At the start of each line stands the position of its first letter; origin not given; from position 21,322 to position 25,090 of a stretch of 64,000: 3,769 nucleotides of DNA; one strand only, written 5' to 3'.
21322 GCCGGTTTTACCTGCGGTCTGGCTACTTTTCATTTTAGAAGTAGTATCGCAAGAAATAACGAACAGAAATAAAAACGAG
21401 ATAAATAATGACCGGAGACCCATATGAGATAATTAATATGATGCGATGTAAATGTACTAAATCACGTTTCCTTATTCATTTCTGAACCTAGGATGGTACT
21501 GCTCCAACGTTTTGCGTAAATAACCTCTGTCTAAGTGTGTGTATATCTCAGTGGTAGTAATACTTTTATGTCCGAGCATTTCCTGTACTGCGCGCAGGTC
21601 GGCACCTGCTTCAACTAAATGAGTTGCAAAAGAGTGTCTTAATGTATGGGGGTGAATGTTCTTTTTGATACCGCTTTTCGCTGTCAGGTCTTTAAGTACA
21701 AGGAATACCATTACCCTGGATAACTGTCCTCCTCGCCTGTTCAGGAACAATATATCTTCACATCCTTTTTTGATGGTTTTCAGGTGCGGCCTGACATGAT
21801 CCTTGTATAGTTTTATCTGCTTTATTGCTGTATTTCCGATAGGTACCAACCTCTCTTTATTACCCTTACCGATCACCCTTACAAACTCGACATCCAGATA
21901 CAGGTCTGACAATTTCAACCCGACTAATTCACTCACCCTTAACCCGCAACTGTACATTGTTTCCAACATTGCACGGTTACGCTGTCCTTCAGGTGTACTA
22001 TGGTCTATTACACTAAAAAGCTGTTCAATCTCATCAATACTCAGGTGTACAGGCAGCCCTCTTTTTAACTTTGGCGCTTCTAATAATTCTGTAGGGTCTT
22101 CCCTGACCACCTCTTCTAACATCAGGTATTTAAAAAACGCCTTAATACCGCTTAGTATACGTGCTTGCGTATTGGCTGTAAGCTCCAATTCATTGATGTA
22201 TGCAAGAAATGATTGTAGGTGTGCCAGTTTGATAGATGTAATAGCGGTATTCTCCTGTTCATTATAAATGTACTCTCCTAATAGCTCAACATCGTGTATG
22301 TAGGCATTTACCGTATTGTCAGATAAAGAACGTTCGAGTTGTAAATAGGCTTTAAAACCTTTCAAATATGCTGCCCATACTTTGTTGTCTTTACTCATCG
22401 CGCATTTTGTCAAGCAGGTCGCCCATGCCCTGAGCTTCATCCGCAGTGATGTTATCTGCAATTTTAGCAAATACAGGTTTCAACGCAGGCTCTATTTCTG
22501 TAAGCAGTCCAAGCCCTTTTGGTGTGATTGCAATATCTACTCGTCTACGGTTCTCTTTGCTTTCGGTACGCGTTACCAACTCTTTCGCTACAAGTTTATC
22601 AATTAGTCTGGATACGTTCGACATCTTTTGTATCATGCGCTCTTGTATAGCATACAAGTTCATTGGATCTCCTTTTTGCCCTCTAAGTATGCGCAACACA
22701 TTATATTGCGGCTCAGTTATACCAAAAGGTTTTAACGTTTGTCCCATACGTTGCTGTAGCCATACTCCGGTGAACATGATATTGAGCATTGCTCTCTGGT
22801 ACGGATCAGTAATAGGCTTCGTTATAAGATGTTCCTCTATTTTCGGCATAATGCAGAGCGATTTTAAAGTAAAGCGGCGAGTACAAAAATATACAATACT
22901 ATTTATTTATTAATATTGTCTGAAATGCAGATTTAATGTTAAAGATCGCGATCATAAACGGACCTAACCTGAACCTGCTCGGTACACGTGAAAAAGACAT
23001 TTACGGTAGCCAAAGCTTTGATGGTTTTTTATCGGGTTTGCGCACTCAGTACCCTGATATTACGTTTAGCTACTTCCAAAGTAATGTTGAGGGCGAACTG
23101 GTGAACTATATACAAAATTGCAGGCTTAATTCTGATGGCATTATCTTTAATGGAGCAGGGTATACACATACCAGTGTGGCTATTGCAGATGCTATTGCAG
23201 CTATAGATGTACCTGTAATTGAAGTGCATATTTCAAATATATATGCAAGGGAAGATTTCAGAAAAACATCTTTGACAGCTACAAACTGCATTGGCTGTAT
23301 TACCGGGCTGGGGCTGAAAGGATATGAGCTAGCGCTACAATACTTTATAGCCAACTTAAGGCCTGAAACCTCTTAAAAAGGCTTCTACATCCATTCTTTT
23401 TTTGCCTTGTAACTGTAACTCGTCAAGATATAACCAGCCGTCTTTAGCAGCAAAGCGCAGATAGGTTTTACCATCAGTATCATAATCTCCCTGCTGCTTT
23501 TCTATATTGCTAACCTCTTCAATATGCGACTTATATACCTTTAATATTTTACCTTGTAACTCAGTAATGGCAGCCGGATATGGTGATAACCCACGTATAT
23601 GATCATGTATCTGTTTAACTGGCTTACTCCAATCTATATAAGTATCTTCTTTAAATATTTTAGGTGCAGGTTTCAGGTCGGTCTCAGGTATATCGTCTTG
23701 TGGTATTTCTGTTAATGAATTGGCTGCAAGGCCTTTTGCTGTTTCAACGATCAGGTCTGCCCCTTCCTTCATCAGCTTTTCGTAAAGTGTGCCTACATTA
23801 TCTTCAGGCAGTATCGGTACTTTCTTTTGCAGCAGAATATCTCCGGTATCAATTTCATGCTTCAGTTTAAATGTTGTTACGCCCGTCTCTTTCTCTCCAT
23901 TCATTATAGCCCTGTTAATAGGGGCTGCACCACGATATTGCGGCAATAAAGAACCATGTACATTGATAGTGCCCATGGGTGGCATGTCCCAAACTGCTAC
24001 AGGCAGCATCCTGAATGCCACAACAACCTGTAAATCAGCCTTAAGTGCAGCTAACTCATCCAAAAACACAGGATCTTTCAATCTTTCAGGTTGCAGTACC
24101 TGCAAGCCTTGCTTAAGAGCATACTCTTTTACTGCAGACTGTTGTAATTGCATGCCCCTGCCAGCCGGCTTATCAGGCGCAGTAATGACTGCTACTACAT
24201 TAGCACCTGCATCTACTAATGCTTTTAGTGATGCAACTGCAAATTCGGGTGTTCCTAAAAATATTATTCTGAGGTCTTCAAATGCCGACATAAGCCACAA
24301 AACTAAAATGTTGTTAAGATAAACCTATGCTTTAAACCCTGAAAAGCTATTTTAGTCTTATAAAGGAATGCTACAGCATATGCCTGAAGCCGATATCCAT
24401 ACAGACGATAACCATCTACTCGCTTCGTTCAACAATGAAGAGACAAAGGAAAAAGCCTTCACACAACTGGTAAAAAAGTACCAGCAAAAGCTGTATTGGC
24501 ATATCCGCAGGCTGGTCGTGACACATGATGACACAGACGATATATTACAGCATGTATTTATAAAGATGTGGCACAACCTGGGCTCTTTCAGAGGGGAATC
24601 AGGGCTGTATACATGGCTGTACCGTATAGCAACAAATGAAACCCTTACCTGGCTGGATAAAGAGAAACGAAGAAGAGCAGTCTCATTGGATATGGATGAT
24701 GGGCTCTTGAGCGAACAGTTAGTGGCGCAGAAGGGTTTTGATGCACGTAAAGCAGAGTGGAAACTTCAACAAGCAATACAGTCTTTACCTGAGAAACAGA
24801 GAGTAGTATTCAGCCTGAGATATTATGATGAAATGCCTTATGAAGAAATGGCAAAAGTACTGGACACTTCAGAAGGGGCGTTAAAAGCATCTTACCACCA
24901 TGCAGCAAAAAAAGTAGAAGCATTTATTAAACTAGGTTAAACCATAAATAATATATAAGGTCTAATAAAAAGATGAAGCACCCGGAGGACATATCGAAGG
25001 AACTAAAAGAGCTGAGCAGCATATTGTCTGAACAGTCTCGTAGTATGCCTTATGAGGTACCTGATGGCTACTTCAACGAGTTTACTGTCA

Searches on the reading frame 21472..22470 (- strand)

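Call 86: search_protein_families(library=pfam, proteins=[L031:1-6123:+, L031:6157-6462:+, L031:6739-9615:+], max_evalue=0.01)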
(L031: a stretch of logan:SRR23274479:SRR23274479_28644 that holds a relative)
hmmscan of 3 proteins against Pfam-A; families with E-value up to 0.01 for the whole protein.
L031:1-6123:+ (2041 aa): 0 families

L031:6157-6462:+ (102 aa): 0 families

L031:6739-9615:+ (959 aa): 3 families
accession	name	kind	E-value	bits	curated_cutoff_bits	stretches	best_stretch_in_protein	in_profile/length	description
PF13573.12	SprB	-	8.8e-40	134.5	28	4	488-523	2-37/37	SprB repeat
PF13585.12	CHU_C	-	2.1e-14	53.8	27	1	873-956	2-85/86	CHU_C Type IX secretion signal domain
PF18962.6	Por_Secre_tail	-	0.00053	20.7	27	0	520-547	41-68/75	Secretion system C-terminal sorting domain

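Call 104: search_protein_families(library=pfam, proteins=[L031:5434-6123:+, L031:5146-5460:+], max_evalue=1)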
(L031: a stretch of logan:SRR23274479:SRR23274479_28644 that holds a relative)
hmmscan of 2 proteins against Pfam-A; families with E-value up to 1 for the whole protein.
L031:5434-6123:+ (230 aa): 4 families
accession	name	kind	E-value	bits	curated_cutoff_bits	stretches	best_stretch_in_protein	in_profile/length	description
PF12146.15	Hydrolase_4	-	0.013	15.2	27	1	75-123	60-107/239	Serine aminopeptidase, S33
PF01083.28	Cutinase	-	0.019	15.4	25.9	1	69-115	57-103/173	Cutinase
PF01764.32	Lipase_3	-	0.022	15.1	22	1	69-102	43-74/140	Lipase (class 3)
PF00561.26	Abhydrolase_1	-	0.044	13.9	25.8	1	75-216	53-178/245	alpha/beta hydrolase fold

L031:5146-5460:+ (105 aa): 0 families

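Call 106: search_protein_families(library=pfam, proteins=[window:21472-22470:-], max_evalue=0.00001)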
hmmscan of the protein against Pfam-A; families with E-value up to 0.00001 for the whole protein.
window:21472-22470:- (332 aa): 4 families
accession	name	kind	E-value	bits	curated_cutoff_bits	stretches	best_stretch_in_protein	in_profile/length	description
PF00589.27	Phage_integrase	-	3.1e-47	161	27.1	1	144-314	4-169/172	Phage integrase family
PF02899.23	Phage_int_SAM_1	-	1.1e-16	61.3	22.3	1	36-119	1-82/83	Phage integrase, N-terminal SAM-like domain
PF13495.12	Phage_int_SAM_4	-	1e-06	29.5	27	1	36-119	2-81/85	Phage integrase, N-terminal SAM-like domain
PF13102.12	Phage_int_SAM_5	-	2.2e-06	28.4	22.3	0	67-126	35-92/98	Phage integrase SAM-like domain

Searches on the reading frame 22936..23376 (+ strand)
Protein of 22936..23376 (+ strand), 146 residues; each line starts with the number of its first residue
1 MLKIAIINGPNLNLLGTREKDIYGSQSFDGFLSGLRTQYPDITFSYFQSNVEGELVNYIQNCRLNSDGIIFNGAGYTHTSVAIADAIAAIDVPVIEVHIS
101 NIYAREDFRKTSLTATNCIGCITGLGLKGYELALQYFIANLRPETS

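Call 86: search_protein_families(library=pfam, proteins=[L031:1-6123:+, L031:6157-6462:+, L031:6739-9615:+], max_evalue=0.01)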
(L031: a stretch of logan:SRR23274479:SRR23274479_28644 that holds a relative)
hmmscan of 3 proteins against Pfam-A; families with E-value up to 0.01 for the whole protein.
L031:1-6123:+ (2041 aa): 0 families

L031:6157-6462:+ (102 aa): 0 families

L031:6739-9615:+ (959 aa): 3 families
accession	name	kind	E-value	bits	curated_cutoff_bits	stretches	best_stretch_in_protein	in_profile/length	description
PF13573.12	SprB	-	8.8e-40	134.5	28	4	488-523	2-37/37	SprB repeat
PF13585.12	CHU_C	-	2.1e-14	53.8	27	1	873-956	2-85/86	CHU_C Type IX secretion signal domain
PF18962.6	Por_Secre_tail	-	0.00053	20.7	27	0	520-547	41-68/75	Secretion system C-terminal sorting domain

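Call 104: search_protein_families(library=pfam, proteins=[L031:5434-6123:+, L031:5146-5460:+], max_evalue=1)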
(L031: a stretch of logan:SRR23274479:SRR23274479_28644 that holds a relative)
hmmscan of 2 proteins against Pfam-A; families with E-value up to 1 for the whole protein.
L031:5434-6123:+ (230 aa): 4 families
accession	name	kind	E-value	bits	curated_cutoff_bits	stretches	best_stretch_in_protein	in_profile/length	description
PF12146.15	Hydrolase_4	-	0.013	15.2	27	1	75-123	60-107/239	Serine aminopeptidase, S33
PF01083.28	Cutinase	-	0.019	15.4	25.9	1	69-115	57-103/173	Cutinase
PF01764.32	Lipase_3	-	0.022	15.1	22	1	69-102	43-74/140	Lipase (class 3)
PF00561.26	Abhydrolase_1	-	0.044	13.9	25.8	1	75-216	53-178/245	alpha/beta hydrolase fold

L031:5146-5460:+ (105 aa): 0 families

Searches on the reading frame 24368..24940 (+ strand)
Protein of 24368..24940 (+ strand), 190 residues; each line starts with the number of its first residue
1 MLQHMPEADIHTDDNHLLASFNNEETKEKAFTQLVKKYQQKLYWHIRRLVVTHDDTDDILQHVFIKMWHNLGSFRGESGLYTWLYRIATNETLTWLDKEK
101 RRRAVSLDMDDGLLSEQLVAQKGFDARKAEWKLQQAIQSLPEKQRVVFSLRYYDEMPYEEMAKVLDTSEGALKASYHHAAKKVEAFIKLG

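Call 86: search_protein_families(library=pfam, proteins=[L031:1-6123:+, L031:6157-6462:+, L031:6739-9615:+], max_evalue=0.01)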
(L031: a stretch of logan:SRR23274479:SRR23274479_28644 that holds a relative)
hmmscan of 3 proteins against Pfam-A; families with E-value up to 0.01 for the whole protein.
L031:1-6123:+ (2041 aa): 0 families

L031:6157-6462:+ (102 aa): 0 families

L031:6739-9615:+ (959 aa): 3 families
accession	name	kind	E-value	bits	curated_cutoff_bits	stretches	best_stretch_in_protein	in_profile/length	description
PF13573.12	SprB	-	8.8e-40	134.5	28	4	488-523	2-37/37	SprB repeat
PF13585.12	CHU_C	-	2.1e-14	53.8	27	1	873-956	2-85/86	CHU_C Type IX secretion signal domain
PF18962.6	Por_Secre_tail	-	0.00053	20.7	27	0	520-547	41-68/75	Secretion system C-terminal sorting domain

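Call 104: search_protein_families(library=pfam, proteins=[L031:5434-6123:+, L031:5146-5460:+], max_evalue=1)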
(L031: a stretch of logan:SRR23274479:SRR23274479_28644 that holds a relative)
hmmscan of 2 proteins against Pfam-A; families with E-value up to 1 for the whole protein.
L031:5434-6123:+ (230 aa): 4 families
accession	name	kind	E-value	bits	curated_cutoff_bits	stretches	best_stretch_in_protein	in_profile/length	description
PF12146.15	Hydrolase_4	-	0.013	15.2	27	1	75-123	60-107/239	Serine aminopeptidase, S33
PF01083.28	Cutinase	-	0.019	15.4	25.9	1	69-115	57-103/173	Cutinase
PF01764.32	Lipase_3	-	0.022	15.1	22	1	69-102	43-74/140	Lipase (class 3)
PF00561.26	Abhydrolase_1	-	0.044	13.9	25.8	1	75-216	53-178/245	alpha/beta hydrolase fold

L031:5146-5460:+ (105 aa): 0 families
